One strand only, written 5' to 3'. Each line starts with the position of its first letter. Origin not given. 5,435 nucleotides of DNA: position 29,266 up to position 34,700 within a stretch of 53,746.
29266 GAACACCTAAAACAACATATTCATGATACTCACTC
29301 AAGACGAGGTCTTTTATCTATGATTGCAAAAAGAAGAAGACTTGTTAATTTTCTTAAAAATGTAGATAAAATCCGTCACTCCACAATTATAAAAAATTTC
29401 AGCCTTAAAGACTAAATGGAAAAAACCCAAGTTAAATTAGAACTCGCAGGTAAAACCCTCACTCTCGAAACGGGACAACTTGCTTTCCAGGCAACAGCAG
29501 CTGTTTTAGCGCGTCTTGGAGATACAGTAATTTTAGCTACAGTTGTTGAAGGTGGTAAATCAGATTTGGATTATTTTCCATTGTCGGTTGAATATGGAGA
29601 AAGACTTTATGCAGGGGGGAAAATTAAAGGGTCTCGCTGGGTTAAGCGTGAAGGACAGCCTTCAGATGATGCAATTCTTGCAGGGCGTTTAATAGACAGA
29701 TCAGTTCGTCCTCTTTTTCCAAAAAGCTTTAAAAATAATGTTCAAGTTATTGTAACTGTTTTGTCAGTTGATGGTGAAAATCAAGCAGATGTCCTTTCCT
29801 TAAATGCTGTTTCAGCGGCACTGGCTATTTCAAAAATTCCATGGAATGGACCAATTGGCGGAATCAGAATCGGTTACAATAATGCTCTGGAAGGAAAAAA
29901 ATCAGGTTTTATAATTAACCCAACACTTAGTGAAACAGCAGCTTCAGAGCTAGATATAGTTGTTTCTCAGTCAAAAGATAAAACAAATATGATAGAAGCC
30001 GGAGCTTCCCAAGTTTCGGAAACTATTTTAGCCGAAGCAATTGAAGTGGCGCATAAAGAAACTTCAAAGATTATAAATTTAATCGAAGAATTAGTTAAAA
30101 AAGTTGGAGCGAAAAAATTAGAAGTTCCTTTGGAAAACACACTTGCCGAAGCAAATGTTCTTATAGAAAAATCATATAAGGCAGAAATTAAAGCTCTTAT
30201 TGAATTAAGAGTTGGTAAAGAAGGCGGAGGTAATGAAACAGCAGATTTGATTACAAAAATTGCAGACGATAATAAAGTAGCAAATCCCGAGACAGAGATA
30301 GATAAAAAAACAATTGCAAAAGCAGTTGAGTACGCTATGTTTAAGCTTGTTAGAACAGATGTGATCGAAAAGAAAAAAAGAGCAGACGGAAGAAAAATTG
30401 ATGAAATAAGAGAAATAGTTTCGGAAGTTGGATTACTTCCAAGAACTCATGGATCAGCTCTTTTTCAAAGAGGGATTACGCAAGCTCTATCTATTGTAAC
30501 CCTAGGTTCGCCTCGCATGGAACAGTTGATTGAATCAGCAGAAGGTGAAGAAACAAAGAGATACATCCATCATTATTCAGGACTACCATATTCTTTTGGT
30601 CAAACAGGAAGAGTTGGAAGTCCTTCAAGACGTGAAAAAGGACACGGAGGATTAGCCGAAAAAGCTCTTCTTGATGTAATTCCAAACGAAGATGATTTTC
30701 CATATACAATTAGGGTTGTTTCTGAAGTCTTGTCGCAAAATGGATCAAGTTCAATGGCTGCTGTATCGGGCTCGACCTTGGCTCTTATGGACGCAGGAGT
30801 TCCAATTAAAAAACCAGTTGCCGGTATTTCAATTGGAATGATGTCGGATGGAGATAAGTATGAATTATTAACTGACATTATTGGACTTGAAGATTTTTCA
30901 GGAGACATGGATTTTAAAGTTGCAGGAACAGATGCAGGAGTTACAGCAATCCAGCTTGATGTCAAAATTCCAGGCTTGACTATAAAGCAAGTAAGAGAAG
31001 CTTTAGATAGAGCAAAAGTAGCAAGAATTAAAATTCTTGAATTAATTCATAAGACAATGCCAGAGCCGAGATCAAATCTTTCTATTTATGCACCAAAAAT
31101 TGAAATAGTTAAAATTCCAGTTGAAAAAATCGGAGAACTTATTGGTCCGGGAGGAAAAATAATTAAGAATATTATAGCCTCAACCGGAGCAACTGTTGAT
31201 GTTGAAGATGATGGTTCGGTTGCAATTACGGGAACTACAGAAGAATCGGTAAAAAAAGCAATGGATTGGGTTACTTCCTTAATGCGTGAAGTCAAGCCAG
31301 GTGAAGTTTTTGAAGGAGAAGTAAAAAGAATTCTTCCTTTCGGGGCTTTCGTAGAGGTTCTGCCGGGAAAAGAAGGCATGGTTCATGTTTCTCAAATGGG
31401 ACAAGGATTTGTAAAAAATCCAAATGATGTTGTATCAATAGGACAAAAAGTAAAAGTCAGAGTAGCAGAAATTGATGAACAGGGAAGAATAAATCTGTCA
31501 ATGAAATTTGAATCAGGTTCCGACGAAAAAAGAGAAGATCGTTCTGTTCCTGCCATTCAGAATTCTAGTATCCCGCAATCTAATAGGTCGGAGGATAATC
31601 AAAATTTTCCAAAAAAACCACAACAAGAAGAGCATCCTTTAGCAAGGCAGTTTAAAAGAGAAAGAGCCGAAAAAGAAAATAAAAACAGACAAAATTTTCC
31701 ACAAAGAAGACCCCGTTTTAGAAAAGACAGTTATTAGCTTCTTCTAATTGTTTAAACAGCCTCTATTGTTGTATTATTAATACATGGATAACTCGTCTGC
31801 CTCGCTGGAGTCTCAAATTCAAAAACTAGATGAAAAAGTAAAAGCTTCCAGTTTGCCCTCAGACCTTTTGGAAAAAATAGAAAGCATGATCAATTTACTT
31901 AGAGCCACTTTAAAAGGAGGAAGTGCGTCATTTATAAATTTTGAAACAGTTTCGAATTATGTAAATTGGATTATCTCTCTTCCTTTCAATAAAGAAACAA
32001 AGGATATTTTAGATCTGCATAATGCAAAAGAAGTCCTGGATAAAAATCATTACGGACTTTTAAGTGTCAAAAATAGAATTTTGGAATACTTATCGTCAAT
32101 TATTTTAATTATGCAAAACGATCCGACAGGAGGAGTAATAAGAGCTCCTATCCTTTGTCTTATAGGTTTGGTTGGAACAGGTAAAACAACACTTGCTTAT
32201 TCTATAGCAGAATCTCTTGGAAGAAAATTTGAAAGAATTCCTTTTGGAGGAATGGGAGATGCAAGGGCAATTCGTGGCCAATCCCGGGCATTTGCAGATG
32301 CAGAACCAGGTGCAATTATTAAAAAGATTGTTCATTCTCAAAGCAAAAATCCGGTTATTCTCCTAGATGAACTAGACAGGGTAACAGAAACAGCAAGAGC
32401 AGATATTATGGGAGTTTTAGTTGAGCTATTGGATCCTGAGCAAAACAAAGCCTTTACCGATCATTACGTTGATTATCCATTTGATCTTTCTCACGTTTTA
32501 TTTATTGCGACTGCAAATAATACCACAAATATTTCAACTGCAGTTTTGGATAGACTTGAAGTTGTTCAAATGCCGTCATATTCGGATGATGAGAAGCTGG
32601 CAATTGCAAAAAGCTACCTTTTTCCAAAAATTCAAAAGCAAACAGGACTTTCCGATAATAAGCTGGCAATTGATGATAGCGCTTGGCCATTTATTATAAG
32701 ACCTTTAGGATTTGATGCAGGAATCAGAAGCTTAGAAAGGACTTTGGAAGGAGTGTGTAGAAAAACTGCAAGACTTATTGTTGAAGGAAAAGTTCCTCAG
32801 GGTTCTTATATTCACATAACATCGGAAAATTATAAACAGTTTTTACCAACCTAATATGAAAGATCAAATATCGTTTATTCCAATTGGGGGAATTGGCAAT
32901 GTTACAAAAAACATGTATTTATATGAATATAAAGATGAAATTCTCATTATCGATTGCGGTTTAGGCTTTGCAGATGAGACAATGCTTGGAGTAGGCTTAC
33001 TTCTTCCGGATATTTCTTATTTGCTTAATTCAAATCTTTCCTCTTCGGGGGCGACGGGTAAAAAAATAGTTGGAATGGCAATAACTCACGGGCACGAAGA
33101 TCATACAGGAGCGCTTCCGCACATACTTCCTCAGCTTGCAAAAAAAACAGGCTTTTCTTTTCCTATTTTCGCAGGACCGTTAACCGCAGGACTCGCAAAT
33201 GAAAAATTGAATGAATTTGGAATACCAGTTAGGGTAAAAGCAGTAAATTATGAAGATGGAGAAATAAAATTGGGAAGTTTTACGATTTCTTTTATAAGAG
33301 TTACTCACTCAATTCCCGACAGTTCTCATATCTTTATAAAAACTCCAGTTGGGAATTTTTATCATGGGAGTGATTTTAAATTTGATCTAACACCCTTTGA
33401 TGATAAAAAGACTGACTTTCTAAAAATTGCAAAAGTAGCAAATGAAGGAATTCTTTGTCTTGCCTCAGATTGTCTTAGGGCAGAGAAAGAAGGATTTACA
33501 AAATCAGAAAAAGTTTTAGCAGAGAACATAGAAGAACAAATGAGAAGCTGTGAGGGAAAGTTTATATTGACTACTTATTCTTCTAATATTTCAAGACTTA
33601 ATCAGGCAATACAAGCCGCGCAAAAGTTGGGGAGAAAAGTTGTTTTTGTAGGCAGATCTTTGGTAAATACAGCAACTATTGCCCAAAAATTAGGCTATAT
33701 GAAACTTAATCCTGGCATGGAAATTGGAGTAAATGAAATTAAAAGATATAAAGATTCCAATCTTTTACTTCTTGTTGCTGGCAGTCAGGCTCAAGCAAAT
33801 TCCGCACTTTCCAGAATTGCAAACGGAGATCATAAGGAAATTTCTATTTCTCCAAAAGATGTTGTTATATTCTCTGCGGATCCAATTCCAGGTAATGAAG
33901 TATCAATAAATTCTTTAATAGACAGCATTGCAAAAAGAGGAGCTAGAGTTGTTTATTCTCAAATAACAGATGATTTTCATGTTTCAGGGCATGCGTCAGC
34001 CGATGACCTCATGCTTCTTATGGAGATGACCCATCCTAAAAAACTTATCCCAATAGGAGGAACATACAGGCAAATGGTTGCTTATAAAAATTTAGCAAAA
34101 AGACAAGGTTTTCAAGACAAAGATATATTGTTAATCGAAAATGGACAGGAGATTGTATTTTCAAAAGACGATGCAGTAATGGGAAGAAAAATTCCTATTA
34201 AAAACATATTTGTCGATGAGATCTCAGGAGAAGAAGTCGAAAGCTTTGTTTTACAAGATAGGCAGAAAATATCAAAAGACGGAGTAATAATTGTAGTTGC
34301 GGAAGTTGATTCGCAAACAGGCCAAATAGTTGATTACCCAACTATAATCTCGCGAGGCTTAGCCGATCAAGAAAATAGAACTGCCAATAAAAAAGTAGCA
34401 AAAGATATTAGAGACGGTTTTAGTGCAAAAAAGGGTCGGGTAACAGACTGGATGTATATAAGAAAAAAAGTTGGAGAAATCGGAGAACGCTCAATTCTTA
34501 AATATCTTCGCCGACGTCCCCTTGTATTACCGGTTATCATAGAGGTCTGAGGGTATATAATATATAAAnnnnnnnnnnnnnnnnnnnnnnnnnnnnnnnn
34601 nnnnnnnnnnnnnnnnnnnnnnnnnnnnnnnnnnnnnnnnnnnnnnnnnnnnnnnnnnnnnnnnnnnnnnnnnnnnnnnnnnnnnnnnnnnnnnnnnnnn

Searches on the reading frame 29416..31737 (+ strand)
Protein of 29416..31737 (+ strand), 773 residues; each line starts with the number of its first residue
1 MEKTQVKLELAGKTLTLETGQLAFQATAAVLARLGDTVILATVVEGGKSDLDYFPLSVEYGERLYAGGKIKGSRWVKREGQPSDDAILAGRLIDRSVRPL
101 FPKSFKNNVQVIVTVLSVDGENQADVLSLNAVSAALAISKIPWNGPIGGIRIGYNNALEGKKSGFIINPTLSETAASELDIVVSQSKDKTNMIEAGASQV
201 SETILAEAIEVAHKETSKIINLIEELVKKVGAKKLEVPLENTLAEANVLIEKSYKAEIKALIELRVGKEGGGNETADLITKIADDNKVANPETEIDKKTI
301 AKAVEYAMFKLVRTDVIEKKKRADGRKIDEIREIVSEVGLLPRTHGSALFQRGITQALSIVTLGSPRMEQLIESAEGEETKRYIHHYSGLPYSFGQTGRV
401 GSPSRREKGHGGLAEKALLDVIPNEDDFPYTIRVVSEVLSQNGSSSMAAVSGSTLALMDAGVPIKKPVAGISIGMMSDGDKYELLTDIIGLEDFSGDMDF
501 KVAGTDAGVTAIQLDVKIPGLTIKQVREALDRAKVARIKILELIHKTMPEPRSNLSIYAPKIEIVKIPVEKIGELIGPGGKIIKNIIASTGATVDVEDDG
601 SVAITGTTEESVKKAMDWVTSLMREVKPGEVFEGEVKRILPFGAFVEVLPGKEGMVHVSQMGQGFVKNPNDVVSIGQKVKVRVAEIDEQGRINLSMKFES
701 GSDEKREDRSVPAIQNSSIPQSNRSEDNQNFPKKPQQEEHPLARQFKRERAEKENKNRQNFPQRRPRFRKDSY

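Call 6: search_protein_families(library=pfam, proteins=[window:29416-31737:+], max_evalue=0.001)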
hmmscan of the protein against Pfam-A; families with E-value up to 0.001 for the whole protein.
window:29416-31737:+ (773 aa): 6 families
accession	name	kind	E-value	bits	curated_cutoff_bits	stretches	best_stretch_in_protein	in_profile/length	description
PF01138.27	RNase_PH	-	2.5e-51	173.9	25.5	2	13-142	3-130/130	3' exoribonuclease family, domain 1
PF00575.29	S1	-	2.1e-19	70.1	22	1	626-697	2-74/74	S1 RNA binding domain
PF03725.20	RNase_PH_C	-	2.3e-16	59.9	20.8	1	145-214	1-66/67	3' exoribonuclease family, domain 2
PF00013.35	KH_1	-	6e-13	48.8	21.5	1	563-619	2-64/66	KH domain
PF23459.1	S1_RRP5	-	7.8e-06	26.8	27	1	626-689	1-64/72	RRP5 S1 domain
PF22675.2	KH-I_KHDC4-BBP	-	1.5e-05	25.2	30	1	572-611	8-47/76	KHDC4/BBP-like, KH-domain type I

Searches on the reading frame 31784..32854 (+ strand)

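Call 6: search_protein_families(library=pfam, proteins=[window:31784-32854:+], max_evalue=0.001)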
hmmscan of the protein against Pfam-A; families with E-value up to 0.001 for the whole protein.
window:31784-32854:+ (356 aa): 6 families
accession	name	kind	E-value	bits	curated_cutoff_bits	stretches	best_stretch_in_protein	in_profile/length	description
PF00004.35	AAA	-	1.1e-17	65.1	21.2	1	124-261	1-126/131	ATPase family associated with various cellular activities (AAA)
PF22667.2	Lon_lid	-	1.6e-11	44.1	27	1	285-336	1-52/57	Lon protease AAA+ ATPase lid domain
PF07728.20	AAA_5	-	1.6e-06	28.6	22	1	124-257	2-138/139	AAA domain (dynein-related subfamily)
PF13401.12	AAA_22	-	2e-05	25.4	27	1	121-218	5-110/130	AAA domain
PF13173.12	AAA_14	-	0.00025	21.5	27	1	122-204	3-78/129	AAA domain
PF07724.20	AAA_2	-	0.00056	20.4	27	0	165-248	53-127/166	AAA domain (Cdc48 subfamily)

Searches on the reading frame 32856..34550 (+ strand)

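Call 6: search_protein_families(library=pfam, proteins=[window:32856-34550:+], max_evalue=0.001)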
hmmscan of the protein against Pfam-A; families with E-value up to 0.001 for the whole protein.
window:32856-34550:+ (564 aa): 5 families
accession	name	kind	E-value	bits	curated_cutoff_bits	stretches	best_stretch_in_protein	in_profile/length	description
PF22505.1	RNase_J_b_CASP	-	2e-42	144.4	27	1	234-357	2-125/126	Ribonuclease J, beta-CASP domain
PF17770.6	RNase_J_C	-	1.8e-17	64.6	23.8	1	465-564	1-102/102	Ribonuclease J C-terminal domain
PF00753.33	Lactamase_B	-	9.3e-09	35.9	22.7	1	17-93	5-66/196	Metallo-beta-lactamase superfamily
PF07521.17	RMMBL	-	5.3e-07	30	21.6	1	373-418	10-57/63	Zn-dependent metallo-hydrolase RNA specificity domain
PF12706.13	Lactamase_B_2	-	5.8e-06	26.5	27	1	59-175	20-144/200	Beta-lactamase superfamily domain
